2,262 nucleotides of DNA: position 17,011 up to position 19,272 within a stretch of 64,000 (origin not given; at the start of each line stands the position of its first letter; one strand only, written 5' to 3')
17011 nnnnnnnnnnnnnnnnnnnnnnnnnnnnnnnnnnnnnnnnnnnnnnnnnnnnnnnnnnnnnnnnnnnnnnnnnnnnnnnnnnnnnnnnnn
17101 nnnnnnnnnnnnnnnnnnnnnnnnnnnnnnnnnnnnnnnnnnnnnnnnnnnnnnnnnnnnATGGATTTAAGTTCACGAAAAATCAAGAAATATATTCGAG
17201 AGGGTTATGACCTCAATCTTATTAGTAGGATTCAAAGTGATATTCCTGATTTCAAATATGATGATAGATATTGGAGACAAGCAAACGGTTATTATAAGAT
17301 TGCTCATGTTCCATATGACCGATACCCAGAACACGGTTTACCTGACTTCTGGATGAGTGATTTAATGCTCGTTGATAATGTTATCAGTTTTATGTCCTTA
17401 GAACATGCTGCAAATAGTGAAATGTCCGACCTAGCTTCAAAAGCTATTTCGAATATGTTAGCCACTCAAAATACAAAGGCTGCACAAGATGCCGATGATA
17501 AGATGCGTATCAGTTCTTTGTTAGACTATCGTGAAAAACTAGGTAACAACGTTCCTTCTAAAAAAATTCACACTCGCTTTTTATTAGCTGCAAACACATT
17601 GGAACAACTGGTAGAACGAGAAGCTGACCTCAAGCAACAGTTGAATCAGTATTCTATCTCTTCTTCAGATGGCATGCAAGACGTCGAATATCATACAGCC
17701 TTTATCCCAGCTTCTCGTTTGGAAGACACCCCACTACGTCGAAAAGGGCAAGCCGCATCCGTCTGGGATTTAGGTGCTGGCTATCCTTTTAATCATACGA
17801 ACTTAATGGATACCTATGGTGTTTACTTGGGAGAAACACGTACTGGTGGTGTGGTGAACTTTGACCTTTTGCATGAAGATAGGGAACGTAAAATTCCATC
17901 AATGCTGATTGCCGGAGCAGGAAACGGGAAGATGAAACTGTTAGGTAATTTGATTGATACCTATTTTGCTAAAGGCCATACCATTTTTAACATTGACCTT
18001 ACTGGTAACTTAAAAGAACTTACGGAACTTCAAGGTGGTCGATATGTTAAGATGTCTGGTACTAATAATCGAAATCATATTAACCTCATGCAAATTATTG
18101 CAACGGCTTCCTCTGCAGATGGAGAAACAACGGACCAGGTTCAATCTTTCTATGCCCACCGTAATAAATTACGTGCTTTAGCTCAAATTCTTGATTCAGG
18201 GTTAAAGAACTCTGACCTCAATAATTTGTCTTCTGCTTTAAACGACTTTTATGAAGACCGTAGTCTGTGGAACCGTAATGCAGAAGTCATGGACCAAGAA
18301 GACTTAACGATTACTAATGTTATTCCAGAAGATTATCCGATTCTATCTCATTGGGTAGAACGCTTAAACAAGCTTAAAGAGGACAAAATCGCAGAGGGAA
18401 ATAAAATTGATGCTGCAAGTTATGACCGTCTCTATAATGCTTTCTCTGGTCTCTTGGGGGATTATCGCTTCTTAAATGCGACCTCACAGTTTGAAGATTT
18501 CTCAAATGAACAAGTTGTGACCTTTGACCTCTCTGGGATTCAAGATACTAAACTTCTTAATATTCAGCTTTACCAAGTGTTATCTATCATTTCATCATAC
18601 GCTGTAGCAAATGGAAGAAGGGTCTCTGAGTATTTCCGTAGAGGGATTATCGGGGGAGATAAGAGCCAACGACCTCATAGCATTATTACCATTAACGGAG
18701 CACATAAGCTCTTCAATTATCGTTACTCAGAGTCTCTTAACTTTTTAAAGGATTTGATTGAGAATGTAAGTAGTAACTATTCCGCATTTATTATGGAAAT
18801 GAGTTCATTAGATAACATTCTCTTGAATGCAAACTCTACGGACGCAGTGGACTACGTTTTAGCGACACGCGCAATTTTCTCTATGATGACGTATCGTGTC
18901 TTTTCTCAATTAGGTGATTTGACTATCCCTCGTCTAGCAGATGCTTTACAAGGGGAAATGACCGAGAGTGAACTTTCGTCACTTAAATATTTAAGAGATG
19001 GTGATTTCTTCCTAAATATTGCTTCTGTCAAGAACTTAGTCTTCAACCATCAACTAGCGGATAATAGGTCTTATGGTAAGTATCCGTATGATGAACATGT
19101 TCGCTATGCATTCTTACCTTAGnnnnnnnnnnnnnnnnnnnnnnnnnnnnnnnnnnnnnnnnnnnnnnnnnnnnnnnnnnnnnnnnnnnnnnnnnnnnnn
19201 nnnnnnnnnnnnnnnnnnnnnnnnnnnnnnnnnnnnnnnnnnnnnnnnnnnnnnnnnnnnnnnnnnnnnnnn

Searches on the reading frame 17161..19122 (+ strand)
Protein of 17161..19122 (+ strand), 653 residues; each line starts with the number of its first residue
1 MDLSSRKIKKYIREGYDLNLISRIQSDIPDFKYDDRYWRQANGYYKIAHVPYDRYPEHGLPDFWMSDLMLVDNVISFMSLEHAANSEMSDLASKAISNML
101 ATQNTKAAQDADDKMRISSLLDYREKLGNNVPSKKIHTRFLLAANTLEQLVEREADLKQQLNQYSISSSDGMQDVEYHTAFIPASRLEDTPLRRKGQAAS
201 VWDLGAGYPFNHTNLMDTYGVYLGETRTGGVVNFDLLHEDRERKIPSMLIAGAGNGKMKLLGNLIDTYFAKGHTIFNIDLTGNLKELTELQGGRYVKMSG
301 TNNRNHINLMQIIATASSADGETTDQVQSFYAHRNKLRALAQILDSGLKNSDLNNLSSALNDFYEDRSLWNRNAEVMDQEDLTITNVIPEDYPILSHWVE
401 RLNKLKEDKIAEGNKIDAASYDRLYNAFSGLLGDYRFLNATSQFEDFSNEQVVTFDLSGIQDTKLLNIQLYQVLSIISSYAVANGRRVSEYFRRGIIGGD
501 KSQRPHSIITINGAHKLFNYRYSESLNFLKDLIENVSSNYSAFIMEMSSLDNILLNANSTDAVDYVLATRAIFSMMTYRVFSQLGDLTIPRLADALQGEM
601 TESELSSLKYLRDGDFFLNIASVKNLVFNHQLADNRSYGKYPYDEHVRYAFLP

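Call 6: search_protein_families(library=pfam, proteins=[window:17161-19122:+], max_evalue=0.001)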
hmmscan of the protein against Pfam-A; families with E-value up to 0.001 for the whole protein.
window:17161-19122:+ (653 aa): 1 family
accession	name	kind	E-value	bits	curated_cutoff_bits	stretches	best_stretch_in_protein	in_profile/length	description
PF19044.6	P-loop_TraG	-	2.8e-07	30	25.8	1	220-466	1-228/413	TraG P-loop domain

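Call 52: search_protein_families(library=ncbifam, proteins=[window:17161-19122:+], max_evalue=0.01)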
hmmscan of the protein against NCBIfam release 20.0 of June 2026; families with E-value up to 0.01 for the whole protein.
window:17161-19122:+ (653 aa): 3 families
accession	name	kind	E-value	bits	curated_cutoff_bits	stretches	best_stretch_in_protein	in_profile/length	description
NF045975.1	VirB4_plasma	equivalog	2.3e-35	121.6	590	1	32-629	305-882/894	Mbov_0397 family ICE element conjugal transfer ATPase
NF043057.1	T4SS_LegK7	subfamily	0.0014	16.9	1000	0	94-164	89-156/801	LegK7 family Dot/Icm T4SS effector kinase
TIGR02746.1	TraC-F-type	equivalog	0.0019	16.2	567.05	1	139-299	322-485/800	type IV secretion system protein TraC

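Call 57: search_dna_similar(query=window:17161-19122:+, collection=plasmids, mode=protein, max_rows=60, rows=best, max_evalue=1e-10)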
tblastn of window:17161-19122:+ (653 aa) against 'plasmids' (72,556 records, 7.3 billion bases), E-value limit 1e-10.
Records with a match: 1216; places in all: 1228; records where one place covers at least 80% of the query: 965.
Best place of each record, by identity: >=99% 1; 95-99% 6; <60% 1209.
By first word of the organism name: Enterococcus 525; Bacillus 261; Clostridium 79; Staphylococcus 67; Listeria 67; Lactiplantibacillus 49; Priestia 40; Ligilactobacillus 15; Lacticaseibacillus 14; Levilactobacillus 12; and 24 more.
By predicted mobility (MOB-suite, as given by PLSDB): conjugative 738; mobilizable 346; non-mobilizable 132.
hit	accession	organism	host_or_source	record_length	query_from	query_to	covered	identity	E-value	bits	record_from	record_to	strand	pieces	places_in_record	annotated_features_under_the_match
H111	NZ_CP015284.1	Streptococcus salivarius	Homo sapiens,saliva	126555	1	653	100%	99.1%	0e+0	1289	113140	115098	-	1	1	hypothetical protein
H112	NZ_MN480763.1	Streptococcus salivarius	-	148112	1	653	100%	98.6%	0e+0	1284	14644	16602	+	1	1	hypothetical protein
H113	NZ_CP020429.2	Streptococcus sp. FDAARGOS_192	Homo sapiens,peripheral blood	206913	1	653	100%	98.5%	0e+0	1282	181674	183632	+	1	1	hypothetical protein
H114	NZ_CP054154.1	Streptococcus salivarius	Homo sapiens,single culture,oral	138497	1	653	100%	97.9%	0e+0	1277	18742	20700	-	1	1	hypothetical protein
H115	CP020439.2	Streptococcus equinus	Homo sapiens,blood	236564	1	653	100%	97.7%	0e+0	1274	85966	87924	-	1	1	hypothetical protein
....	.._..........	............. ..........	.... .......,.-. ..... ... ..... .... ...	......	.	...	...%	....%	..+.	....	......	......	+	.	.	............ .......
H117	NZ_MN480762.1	Streptococcus salivarius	-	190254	1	653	100%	96.3%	0e+0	1253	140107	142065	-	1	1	hypothetical protein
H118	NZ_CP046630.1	Streptococcus equinus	Bos taurus coreanae,cell culture,Rumen ...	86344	1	652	100%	54.9%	0e+0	662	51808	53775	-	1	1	hypothetical protein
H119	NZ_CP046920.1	Streptococcus ruminicola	Bos taurus coreanae,cell culture,Rumen ...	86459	1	652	100%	54.9%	0e+0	662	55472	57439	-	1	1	hypothetical protein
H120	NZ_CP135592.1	Streptococcus sp. DTU_2020_1000888_1_SI_GRL_NUU_041A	Homo sapiens,expectorate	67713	3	652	100%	54.0%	0e+0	679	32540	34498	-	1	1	hypothetical protein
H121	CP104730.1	Ligilactobacillus salivarius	swine,pure culture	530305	1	635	97%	32.1%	2e-92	321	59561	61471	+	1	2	virulence factor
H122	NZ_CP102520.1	Ligilactobacillus salivarius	Homo sapiens,Cell culture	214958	1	635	97%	32.0%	3e-92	320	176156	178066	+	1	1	virulence factor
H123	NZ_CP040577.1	Furfurilactobacillus rossiae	1_bacterial cell culture,sourdough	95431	3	638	97%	30.7%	9e-68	248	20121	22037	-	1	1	conjugal transfer protein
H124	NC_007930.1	Ligilactobacillus salivarius UCC118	-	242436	15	639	96%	30.0%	2e-68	250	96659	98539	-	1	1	conjugal transfer protein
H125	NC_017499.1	Ligilactobacillus salivarius CECT 5713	-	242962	15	639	96%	30.0%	2e-68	250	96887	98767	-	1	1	conjugal transfer protein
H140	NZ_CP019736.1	Levilactobacillus brevis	cell culture,wheat beer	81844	3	639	98%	27.1%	3e-53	205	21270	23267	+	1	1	hypothetical protein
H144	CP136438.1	Priestia filamentosa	Leaves of Cigar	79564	4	653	100%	26.4%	3e-40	166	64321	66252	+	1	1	type IV secretion system protein VirB4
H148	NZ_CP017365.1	Lactiplantibacillus plantarum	cell culture,palm wine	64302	3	634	97%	27.1%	4e-58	220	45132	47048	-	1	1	type IV secretory system conjugative DNA transfer family protein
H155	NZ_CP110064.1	Enterococcus faecalis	Homo sapiens,saliva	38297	3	628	96%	26.6%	6e-58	219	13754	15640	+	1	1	hypothetical protein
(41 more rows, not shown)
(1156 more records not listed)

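Call 58: get_annotated_region(hit=H124, flank=20000)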
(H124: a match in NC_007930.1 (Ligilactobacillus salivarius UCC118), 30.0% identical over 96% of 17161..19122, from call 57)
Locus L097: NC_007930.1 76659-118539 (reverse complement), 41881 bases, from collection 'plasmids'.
description: Ligilactobacillus salivarius UCC118 plasmid pMP118, complete sequence
organism: Ligilactobacillus salivarius UCC118 (NCBI taxid 362948)
taxonomy: Bacteria; Bacillota; Bacilli; Lactobacillales; Lactobacillaceae; Ligilactobacillus; Ligilactobacillus salivarius; Ligilactobacillus salivarius UCC118
host: -; source: -; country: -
typing (MOB-suite, as given by PLSDB): mobilizable; replicon rep_cluster_1685; relaxase MOBP
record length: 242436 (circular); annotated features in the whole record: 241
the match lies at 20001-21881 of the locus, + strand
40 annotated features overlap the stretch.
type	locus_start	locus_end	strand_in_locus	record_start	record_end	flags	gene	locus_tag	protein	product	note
CDS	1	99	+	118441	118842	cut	-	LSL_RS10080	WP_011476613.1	hypothetical protein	-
CDS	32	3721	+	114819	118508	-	-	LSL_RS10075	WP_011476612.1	ArdC-like ssDNA-binding domain-containing protein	-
CDS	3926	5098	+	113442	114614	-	-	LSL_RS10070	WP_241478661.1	toprim domain-containing protein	-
CDS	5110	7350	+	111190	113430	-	-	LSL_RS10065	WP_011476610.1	DNA topoisomerase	GO:0006265 - DNA topological change [Evidence IEA]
CDS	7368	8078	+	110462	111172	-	-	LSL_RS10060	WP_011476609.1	hypothetical protein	-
CDS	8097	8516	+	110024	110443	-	-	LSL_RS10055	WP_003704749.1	hypothetical protein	-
CDS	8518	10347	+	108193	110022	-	-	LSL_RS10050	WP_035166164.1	ATP-dependent Clp protease ATP-binding subunit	-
CDS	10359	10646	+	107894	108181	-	-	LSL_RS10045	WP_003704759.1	hypothetical protein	-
CDS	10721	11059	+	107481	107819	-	-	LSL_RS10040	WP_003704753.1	hypothetical protein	-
CDS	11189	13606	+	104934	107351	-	-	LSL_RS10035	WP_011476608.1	hypothetical protein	-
CDS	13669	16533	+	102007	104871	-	-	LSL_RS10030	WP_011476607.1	VirD4-like conjugal transfer protein, CD1115 family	-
CDS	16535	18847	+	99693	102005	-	-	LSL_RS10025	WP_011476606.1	pLS20_p028 family conjugation system transmembrane protein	-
CDS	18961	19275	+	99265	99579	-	-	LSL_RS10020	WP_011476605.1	DUF5592 family protein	-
CDS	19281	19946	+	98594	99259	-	-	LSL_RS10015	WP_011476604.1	hypothetical protein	-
CDS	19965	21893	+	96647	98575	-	-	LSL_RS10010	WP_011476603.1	conjugal transfer protein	-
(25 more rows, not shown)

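Call 59: get_annotated_region(hit=H140, flank=18000)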
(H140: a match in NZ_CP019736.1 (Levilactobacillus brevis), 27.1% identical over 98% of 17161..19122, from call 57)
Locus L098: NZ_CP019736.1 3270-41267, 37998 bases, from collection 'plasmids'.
description: Levilactobacillus brevis strain TMW 1.2108 plasmid pl12108-2, complete sequence
organism: Levilactobacillus brevis (NCBI taxid 1580)
taxonomy: Bacteria; Bacillota; Bacilli; Lactobacillales; Lactobacillaceae; Levilactobacillus; Levilactobacillus brevis
host: -; source: cell culture,wheat beer; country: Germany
typing (MOB-suite, as given by PLSDB): non-mobilizable; replicon rep_cluster_172
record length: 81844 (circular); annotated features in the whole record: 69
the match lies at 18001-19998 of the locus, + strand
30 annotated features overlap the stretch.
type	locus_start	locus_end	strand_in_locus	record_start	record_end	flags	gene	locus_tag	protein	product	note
CDS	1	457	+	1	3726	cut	brxC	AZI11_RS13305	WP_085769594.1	BREX system P-loop protein BrxC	-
CDS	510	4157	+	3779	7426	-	pglX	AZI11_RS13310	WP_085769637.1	BREX-1 system adenine-specific DNA-methyltransferase PglX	GO:0006306 - DNA methylation [Evidence IEA]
CDS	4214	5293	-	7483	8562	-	-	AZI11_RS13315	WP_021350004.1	tyrosine-type recombinase/integrase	GO:0015074 - DNA integration [Evidence IEA]; GO:0006310 - DNA recombination [Evidence IEA]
CDS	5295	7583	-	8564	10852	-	pglX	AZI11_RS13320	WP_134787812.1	BREX-1 system adenine-specific DNA-methyltransferase PglX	GO:0006306 - DNA methylation [Evidence IEA]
CDS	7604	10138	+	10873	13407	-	pglZ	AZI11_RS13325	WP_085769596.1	BREX-1 system phosphatase PglZ type A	-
CDS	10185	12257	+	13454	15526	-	brxL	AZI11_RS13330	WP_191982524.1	protease Lon-related BREX system protein BrxL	GO:0008150 - biological_process [Evidence IEA]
CDS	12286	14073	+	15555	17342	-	-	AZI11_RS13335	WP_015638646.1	DUF262 domain-containing protein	-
CDS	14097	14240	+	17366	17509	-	-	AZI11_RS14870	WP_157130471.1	hypothetical protein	-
CDS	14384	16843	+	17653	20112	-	-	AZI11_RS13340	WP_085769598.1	pLS20_p028 family conjugation system transmembrane protein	-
CDS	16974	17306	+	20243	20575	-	-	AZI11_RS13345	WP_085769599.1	hypothetical protein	-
CDS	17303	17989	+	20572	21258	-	-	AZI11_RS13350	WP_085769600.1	hypothetical protein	-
CDS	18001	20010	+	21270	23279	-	-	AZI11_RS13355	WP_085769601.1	hypothetical protein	-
CDS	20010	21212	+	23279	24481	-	-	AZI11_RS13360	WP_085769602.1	phage tail tip lysozyme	-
CDS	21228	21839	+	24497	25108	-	-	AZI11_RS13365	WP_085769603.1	hypothetical protein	-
CDS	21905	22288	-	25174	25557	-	-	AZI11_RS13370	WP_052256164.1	hypothetical protein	-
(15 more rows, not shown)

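Call 60: get_annotated_region(hit=H148, flank=16000)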
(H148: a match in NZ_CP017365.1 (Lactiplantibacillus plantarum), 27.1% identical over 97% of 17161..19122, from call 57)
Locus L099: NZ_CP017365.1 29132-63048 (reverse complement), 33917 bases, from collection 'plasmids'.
description: Lactiplantibacillus plantarum strain TMW 1.277 plasmid pL1277-2, complete sequence
organism: Lactiplantibacillus plantarum (NCBI taxid 1590)
taxonomy: Bacteria; Bacillota; Bacilli; Lactobacillales; Lactobacillaceae; Lactiplantibacillus; Lactiplantibacillus plantarum
host: -; source: cell culture,palm wine; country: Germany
typing (MOB-suite, as given by PLSDB): conjugative; replicon rep_cluster_172; relaxase MOBP; mating-pair formation MPF_T
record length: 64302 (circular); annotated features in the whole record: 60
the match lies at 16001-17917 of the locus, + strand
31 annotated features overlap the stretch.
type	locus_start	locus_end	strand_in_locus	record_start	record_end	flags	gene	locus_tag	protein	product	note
CDS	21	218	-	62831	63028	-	-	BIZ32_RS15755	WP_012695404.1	helix-turn-helix transcriptional regulator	-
CDS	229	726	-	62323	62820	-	-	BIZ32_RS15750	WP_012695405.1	DUF3278 domain-containing protein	-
CDS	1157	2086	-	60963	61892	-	-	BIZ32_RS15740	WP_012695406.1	IS30 family transposase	-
CDS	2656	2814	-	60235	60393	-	-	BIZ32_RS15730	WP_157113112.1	hypothetical protein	-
CDS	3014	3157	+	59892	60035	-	-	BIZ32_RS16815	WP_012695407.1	hypothetical protein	-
CDS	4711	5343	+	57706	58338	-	-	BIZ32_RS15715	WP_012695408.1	helix-turn-helix transcriptional regulator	-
CDS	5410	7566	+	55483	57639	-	-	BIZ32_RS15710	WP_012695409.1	peptide cleavage/export ABC transporter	GO:0043213 - bacteriocin transport [Evidence IEA]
CDS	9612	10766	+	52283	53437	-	-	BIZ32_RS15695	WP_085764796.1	type IV secretory system conjugative DNA transfer family protein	-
CDS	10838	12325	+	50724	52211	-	-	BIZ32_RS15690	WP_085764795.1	TraG/TraD/VirD4 family protein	-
CDS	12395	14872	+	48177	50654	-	-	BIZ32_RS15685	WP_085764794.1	pLS20_p028 family conjugation system transmembrane protein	-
CDS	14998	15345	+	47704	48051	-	-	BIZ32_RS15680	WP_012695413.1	DUF5592 family protein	-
CDS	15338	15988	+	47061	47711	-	-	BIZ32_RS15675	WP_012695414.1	hypothetical protein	-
CDS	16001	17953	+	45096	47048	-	-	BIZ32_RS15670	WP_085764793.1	type IV secretory system conjugative DNA transfer family protein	-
CDS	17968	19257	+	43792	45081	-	-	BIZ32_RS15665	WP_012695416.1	phage tail tip lysozyme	-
CDS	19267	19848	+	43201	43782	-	-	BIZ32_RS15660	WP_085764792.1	hypothetical protein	-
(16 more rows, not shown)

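Call 61: get_annotated_region(hit=H123, flank=16000)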
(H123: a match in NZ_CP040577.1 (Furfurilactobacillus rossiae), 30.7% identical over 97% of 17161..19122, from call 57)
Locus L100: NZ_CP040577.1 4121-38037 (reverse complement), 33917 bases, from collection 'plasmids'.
description: Furfurilactobacillus rossiae strain RS plasmid LROSRS0_p1, complete sequence
organism: Furfurilactobacillus rossiae (NCBI taxid 231049)
taxonomy: Bacteria; Bacillota; Bacilli; Lactobacillales; Lactobacillaceae; Furfurilactobacillus; Furfurilactobacillus rossiae
host: -; source: 1_bacterial cell culture,sourdough; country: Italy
typing (MOB-suite, as given by PLSDB): mobilizable; relaxase MOBQ
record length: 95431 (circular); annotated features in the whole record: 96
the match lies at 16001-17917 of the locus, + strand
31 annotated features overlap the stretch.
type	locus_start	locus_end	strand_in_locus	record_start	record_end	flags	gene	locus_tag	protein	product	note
CDS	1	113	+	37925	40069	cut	-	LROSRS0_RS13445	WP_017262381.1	type IA DNA topoisomerase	GO:0006265 - DNA topological change [Evidence IEA]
CDS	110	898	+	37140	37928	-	-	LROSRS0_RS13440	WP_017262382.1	hypothetical protein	-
CDS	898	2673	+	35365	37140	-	-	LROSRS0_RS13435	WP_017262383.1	ATP-dependent Clp protease ATP-binding subunit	-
CDS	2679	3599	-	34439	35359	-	-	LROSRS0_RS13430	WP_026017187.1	IS30 family transposase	-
CDS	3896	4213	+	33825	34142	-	-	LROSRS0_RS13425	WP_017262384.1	hypothetical protein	-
CDS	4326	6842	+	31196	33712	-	-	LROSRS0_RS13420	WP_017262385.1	hypothetical protein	-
CDS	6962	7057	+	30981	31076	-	-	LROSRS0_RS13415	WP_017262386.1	type I toxin-antitoxin system Fst family toxin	-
CDS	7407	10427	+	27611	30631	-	-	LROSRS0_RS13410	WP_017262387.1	VirD4-like conjugal transfer protein, CD1115 family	-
CDS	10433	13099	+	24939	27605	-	-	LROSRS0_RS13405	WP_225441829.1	pLS20_p028 family conjugation system transmembrane protein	-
CDS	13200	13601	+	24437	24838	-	-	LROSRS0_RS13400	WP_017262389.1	hypothetical protein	-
CDS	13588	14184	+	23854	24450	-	-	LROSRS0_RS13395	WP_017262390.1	hypothetical protein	-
CDS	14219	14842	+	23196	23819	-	-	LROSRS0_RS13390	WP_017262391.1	hypothetical protein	-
CDS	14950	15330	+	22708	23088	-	-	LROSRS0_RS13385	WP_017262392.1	DUF5592 family protein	-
CDS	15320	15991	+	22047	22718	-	-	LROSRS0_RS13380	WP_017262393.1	hypothetical protein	-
CDS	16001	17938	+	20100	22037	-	-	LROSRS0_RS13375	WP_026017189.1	conjugal transfer protein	-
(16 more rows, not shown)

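Call 68: search_dna_similar(query=L097:8518-10347:+, collection=plasmids, mode=protein, max_rows=60, rows=best, max_evalue=1e-60)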
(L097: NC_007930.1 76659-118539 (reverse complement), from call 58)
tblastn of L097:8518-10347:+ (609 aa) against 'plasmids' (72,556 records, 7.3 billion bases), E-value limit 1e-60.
Records with a match: 207; places in all: 228; records where one place covers at least 80% of the query: 129.
Best place of each record, by identity: >=99% 2; 95-99% 10; <60% 195.
By first word of the organism name: Lactiplantibacillus 45; Ligilactobacillus 13; Levilactobacillus 13; Clostridioides 12; Azospirillum 11; Escherichia 10; Streptococcus 9; Clostridium 7; Arthrobacter 5; Klebsiella 4; and 51 more.
By predicted mobility (MOB-suite, as given by PLSDB): non-mobilizable 120; mobilizable 70; conjugative 17.
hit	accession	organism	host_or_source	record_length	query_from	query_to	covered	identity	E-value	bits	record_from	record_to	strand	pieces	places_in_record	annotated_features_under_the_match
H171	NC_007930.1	Ligilactobacillus salivarius UCC118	-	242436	1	609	100%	99.8%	0e+0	1235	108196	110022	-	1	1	ATP-dependent Clp protease ATP-binding subunit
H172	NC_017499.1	Ligilactobacillus salivarius CECT 5713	-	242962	1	609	100%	99.8%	0e+0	1235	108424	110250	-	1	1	ATP-dependent Clp protease ATP-binding subunit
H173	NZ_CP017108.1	Ligilactobacillus salivarius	Gallus gallus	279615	1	609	100%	98.5%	0e+0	1222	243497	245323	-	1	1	ATP-dependent Clp protease ATP-binding subunit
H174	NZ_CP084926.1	Ligilactobacillus salivarius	Homo sapiens,mixed culture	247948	1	609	100%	98.5%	0e+0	1222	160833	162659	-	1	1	ATP-dependent Clp protease ATP-binding subunit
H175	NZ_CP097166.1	Ligilactobacillus salivarius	Homo sapiens,single cell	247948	1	609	100%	98.5%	0e+0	1222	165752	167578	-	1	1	ATP-dependent Clp protease ATP-binding subunit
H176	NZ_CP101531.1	Ligilactobacillus salivarius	Xinyang black-feather laying hens,mixed ...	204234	1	609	100%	98.4%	0e+0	1221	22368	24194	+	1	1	ATP-dependent Clp protease ATP-binding subunit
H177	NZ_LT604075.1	Ligilactobacillus salivarius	-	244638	1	609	100%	98.2%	0e+0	1227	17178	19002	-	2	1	ATP-dependent Clp protease ATP-binding subunit | AAA family ATPase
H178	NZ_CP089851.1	Ligilactobacillus salivarius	Pig,faecal sample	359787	1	609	100%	98.2%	0e+0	1217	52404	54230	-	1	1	ATP-dependent Clp protease ATP-binding subunit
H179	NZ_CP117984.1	Ligilactobacillus salivarius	cell culture,raw chicken meat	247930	1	609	100%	97.9%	0e+0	1216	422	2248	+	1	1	ATP-dependent Clp protease ATP-binding subunit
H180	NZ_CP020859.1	Ligilactobacillus salivarius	piglet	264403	1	609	100%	97.9%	0e+0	1215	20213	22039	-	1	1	ATP-dependent Clp protease ATP-binding subunit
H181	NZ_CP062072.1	Ligilactobacillus salivarius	swine,cell culture,feces,feces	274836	1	609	100%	97.7%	0e+0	1213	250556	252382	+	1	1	ATP-dependent Clp protease ATP-binding subunit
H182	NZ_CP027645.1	Ligilactobacillus salivarius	hen,single cell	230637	1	609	100%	97.7%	0e+0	1212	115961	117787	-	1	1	ATP-dependent Clp protease ATP-binding subunit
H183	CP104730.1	Ligilactobacillus salivarius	swine,pure culture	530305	9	589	95%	49.9%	5e-172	549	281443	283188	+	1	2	ATP-dependent Clp protease ATP-binding subunit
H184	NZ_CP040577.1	Furfurilactobacillus rossiae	1_bacterial cell culture,sourdough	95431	28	603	95%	49.3%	2e-163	524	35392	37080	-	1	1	ATP-dependent Clp protease ATP-binding subunit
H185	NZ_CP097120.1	Fructilactobacillus cliffordii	Iridomyrmex purpureus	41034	7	605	98%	44.0%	1e-146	476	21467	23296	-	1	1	ATP-dependent Clp protease ATP-binding subunit | hypothetical protein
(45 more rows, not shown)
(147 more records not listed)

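Call 76: get_annotated_region(hit=H155, flank=19000)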
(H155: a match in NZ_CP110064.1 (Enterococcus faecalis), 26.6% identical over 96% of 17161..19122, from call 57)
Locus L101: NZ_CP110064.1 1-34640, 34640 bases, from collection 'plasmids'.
description: Enterococcus faecalis strain BE15 plasmid pBE15_1, complete sequence
organism: Enterococcus faecalis (NCBI taxid 1351)
taxonomy: Bacteria; Bacillota; Bacilli; Lactobacillales; Enterococcaceae; Enterococcus; Enterococcus faecalis
host: -; source: Homo sapiens,saliva; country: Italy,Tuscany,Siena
typing (MOB-suite, as given by PLSDB): non-mobilizable; replicon rep_cluster_799
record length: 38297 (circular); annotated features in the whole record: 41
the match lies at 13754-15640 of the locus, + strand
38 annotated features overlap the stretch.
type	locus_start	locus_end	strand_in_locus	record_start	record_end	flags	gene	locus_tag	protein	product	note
CDS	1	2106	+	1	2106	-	-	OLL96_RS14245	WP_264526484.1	hypothetical protein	-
CDS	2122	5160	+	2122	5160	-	-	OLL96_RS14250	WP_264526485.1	VirD4-like conjugal transfer protein, CD1115 family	-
CDS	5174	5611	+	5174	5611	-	-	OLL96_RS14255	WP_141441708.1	hypothetical protein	-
CDS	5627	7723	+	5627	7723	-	-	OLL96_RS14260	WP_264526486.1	pLS20_p028 family conjugation system transmembrane protein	-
CDS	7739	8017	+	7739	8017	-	-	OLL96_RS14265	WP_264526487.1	DUF5592 family protein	-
CDS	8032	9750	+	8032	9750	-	-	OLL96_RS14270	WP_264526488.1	hypothetical protein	-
CDS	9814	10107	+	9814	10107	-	-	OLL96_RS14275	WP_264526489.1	hypothetical protein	-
CDS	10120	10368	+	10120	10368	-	-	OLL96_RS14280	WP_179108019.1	hypothetical protein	-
CDS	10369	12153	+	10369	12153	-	-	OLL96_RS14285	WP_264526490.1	ATP-dependent Clp protease ATP-binding subunit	-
CDS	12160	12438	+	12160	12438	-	-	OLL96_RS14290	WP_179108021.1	hypothetical protein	-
CDS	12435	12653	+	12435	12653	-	-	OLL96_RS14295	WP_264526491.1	hypothetical protein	-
CDS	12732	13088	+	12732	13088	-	-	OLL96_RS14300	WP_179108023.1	TrbC/VirB2 family protein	-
CDS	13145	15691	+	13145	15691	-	-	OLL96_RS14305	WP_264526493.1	hypothetical protein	-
CDS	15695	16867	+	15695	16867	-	-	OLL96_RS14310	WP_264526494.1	phage tail tip lysozyme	-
CDS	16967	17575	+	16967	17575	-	-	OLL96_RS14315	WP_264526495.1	hypothetical protein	-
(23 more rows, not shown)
